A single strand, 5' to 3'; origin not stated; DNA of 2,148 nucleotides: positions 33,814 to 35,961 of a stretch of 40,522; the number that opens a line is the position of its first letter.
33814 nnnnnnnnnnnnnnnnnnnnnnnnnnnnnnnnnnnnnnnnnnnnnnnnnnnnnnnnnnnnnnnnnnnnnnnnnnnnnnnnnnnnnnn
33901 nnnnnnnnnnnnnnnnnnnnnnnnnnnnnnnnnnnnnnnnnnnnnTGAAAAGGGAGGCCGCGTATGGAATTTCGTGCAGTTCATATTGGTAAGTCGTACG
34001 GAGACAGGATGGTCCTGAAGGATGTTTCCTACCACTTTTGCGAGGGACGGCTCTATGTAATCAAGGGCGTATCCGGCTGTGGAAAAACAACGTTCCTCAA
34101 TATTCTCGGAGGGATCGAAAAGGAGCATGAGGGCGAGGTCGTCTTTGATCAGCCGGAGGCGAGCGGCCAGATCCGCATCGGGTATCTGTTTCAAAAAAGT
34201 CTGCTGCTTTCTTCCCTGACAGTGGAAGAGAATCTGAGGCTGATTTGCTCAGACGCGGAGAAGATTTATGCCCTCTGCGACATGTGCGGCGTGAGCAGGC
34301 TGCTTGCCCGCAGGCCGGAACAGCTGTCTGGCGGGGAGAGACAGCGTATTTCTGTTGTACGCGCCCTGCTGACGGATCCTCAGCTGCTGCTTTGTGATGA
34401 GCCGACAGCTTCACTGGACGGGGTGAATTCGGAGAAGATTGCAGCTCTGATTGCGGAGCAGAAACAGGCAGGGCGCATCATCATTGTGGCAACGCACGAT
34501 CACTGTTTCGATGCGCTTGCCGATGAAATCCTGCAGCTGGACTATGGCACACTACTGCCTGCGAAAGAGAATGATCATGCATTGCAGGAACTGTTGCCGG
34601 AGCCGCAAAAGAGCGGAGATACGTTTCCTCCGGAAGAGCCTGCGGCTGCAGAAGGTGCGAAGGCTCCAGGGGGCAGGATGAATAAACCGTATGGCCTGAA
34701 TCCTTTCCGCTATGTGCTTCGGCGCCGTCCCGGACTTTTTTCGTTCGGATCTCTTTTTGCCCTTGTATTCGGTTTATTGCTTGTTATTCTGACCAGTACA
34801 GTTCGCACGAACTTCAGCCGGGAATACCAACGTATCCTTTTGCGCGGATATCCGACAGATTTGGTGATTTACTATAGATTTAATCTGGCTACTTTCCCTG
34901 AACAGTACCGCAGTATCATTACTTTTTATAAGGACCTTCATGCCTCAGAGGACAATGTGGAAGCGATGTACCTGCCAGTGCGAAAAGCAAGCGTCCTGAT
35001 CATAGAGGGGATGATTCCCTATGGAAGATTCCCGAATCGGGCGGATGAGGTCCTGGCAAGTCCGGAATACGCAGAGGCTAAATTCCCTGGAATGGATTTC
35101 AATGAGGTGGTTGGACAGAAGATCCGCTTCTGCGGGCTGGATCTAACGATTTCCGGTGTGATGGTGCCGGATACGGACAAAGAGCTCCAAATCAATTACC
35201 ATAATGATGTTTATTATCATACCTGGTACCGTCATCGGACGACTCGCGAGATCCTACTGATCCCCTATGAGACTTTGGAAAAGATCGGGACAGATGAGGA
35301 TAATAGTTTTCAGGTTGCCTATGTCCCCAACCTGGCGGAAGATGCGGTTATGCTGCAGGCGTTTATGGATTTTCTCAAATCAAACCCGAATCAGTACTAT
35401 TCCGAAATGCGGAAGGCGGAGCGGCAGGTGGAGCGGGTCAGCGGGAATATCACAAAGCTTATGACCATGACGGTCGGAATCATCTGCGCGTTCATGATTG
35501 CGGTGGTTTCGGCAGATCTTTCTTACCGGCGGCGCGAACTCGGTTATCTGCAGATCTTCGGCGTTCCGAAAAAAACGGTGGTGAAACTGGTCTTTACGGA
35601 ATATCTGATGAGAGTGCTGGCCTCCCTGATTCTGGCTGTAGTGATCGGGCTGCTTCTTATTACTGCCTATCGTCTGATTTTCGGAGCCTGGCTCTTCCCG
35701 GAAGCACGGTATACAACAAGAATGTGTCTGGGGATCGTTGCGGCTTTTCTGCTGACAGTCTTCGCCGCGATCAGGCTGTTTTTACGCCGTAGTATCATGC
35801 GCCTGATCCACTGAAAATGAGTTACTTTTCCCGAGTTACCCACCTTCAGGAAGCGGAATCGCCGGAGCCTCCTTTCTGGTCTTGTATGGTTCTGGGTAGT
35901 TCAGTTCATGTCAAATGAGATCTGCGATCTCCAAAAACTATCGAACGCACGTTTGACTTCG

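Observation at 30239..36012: Self-contained four-gene accessory cassette: unplaceable secreted small protein, acidic lipoprotein and two fused MacB-type ABC proteins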

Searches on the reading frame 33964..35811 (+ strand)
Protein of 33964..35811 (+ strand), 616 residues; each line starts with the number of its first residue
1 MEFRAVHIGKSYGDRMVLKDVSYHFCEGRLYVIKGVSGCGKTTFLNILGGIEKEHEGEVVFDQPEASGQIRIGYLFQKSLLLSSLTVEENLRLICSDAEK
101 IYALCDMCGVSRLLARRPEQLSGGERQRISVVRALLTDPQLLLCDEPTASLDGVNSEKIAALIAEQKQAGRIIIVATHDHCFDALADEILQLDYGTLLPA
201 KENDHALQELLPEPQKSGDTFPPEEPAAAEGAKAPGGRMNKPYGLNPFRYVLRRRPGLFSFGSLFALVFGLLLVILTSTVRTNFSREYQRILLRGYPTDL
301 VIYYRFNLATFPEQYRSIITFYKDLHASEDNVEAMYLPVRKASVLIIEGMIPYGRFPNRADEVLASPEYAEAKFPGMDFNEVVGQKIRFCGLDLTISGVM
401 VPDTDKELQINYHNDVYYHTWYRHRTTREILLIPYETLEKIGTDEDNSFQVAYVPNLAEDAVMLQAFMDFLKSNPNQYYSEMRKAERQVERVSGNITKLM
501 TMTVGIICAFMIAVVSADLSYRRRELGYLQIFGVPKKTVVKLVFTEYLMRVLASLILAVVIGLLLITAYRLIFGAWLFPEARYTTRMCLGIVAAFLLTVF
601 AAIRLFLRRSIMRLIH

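Call 3: search_protein_families(library=pfam, proteins=[window:33964-35811:+], max_evalue=1)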
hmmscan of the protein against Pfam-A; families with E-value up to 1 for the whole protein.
window:33964-35811:+ (616 aa): 9 families
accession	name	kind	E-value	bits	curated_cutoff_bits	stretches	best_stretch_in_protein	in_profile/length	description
PF00005.33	ABC_tran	-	1.1e-27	97.7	25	1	18-149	1-137/137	ABC transporter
PF02687.27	FtsX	-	1.6e-08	35.1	25.5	1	500-607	4-116/120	FtsX-like permease C-terminal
PF02463.25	SMC_N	-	0.00013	21.9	40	1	118-188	134-207/220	RecF/RecN/SMC N terminal domain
PF13304.12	AAA_21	-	0.00033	21.3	27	1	118-179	235-299/304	AAA domain, putative AbiEii toxin, Type IV TA system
PF12704.14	MacB_PCD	-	0.00046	21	27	1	263-419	4-172/207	MacB-like periplasmic core domain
PF13238.12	AAA_18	-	0.049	14.5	29.4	0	33-48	3-18/128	AAA domain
PF03215.21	Rad17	-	0.07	13.5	23.8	1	28-50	45-67/186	Rad17 P-loop domain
PF03193.22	RsgA_GTPase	-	0.12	12.6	30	1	26-55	104-133/174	RsgA GTPase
PF24524.1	DUF7596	-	0.15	12.5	27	1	463-548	28-112/150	Domain of unknown function (DUF7596)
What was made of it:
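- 33964..35814 (+): ABC-B: paralogous fused ATPase plus 4-TM FtsX-type permease, with an external domain of about 222 aa. Pfam ABC_tran 1e-27, FtsX 1.6e-8, weak MacB_PCD 4.6e-4 (call 3).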

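Call 4: search_protein_families(library=ncbifam, proteins=[window:33964-35811:+], max_evalue=1)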
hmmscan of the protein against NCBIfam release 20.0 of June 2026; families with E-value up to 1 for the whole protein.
window:33964-35811:+ (616 aa): 197 families (the best 25 are shown)
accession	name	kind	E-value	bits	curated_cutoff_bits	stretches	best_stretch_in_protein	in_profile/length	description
TIGR03608.1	L_ocin_972_ABC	subfamily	1.8e-46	158.2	254.85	1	7-192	3-206/206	putative bacteriocin export ABC transporter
TIGR02982.1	heterocyst_DevA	subfamily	3e-34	118.5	295.8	1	13-197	16-219/220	ABC exporter ATP-binding subunit, DevA family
TIGR02673.1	FtsE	equivalog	8.4e-33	113.8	264.85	1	7-194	6-212/214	cell division ATP-binding protein FtsE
TIGR02211.1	LolD_lipo_ex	equivalog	1.4e-30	106.5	307.75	1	14-197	17-219/221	lipoprotein-releasing ABC transporter ATP-binding protein LolD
TIGR02142.1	modC_ABC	equivalog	1.5e-30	106.7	285.05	1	29-200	24-213/353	molybdenum ABC transporter ATP-binding protein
TIGR02857.1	CydD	equivalog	3.8e-30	105.3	435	1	10-192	329-529/529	thiol reductant ABC exporter subunit CydD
TIGR03265.1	PhnT2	equivalog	1.4e-29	103.5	457.7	1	7-195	9-211/353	putative 2-aminoethylphosphonate ABC transporter ATP-binding protein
TIGR00968.1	3a0106s01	subfamily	2.5e-28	99.2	342.75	1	7-198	5-210/237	sulfate ABC transporter ATP-binding protein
NF040873.1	AztA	equivalog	3.9e-28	98.3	220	1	12-190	2-189/191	zinc ABC transporter ATP-binding protein AztA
NF007826.0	PRK10535.1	equivalog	4.3e-28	98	966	1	16-202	22-226/648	macrolide ABC transporter ATP-binding protein/permease MacB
NF008355.0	PRK11144.1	equivalog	1.5e-27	96.5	434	1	22-197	18-207/353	molybdenum ABC transporter ATP-binding protein ModC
NF043075.1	MMSYN1_0197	equivalog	4.1e-27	95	550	1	7-196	7-210/341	spermidine/putrescine ABC transporter ATP-binding protein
TIGR02315.1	ABC_phnC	equivalog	5.8e-27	94.7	266.1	1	7-197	6-224/243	phosphonate ABC transporter ATP-binding protein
TIGR01189.1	ccmA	equivalog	1.1e-26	93.8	131.6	1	11-180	9-187/198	heme ABC exporter ATP-binding protein CcmA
NF008233.0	PRK11000.1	equivalog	1.7e-26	92.9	568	1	7-196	8-211/369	maltose/maltodextrin ABC transporter ATP-binding protein MalK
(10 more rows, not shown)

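Call 85: search_protein_families(library=padloc, proteins=[window:33964-35811:+], max_evalue=0.01)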
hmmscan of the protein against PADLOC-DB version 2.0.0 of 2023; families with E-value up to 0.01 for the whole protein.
window:33964-35811:+ (616 aa): 8 families
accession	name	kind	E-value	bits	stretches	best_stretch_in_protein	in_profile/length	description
PDLC04135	mad3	-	2.3e-23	81.4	2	116-194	259-339/374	mads_3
PDLC04140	mad8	-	1.6e-11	42.3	2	6-50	4-49/314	mads_8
PDLC04164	AriA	-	1.3e-06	26.2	0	20-54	19-53/253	-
PDLC04213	HEC-02A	-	7.2e-06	23.8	1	136-182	229-275/337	-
PDLC03878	NsnB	-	9.3e-05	20.3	1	116-185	212-284/345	-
PDLC02980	AriA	-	0.00012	20.2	0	118-179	235-299/304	-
PDLC03859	LmuB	-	0.00093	16.5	0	21-47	17-43/611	-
PDLC02914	ATPase-Toprim_I-B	-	0.0012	16.1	0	117-179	181-244/443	-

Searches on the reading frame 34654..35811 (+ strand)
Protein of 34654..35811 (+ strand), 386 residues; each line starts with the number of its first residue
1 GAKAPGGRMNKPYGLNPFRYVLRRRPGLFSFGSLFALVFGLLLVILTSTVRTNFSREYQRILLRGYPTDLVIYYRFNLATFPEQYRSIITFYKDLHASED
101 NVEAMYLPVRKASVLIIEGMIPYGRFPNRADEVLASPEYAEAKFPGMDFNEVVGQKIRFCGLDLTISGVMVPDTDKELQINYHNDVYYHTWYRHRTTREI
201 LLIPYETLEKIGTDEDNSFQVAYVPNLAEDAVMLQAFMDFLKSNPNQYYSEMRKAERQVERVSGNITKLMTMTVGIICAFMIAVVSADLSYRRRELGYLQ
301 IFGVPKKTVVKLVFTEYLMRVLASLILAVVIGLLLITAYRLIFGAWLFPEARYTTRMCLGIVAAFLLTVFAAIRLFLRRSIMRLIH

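Call 54: search_solved_structures(query=window:34654-35811:+, max_evalue=1)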
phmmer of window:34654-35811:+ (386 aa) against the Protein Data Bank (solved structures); distinct sequences matched with E-value up to 1: 1.
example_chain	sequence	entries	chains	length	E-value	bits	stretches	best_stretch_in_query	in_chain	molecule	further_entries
9ugg_E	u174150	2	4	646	0.04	16.6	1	272-379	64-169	Lantibiotic ABC transporter permease PsdB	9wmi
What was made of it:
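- On BceAB-type antimicrobial-peptide resistance transporter: The PsdB match is only E = 0.04 over one FtsX repeat (call 54).
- The only PDB sequence hit of the permease half is the lantibiotic-resistance permease PsdB, at E = 0.04 (call 54).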
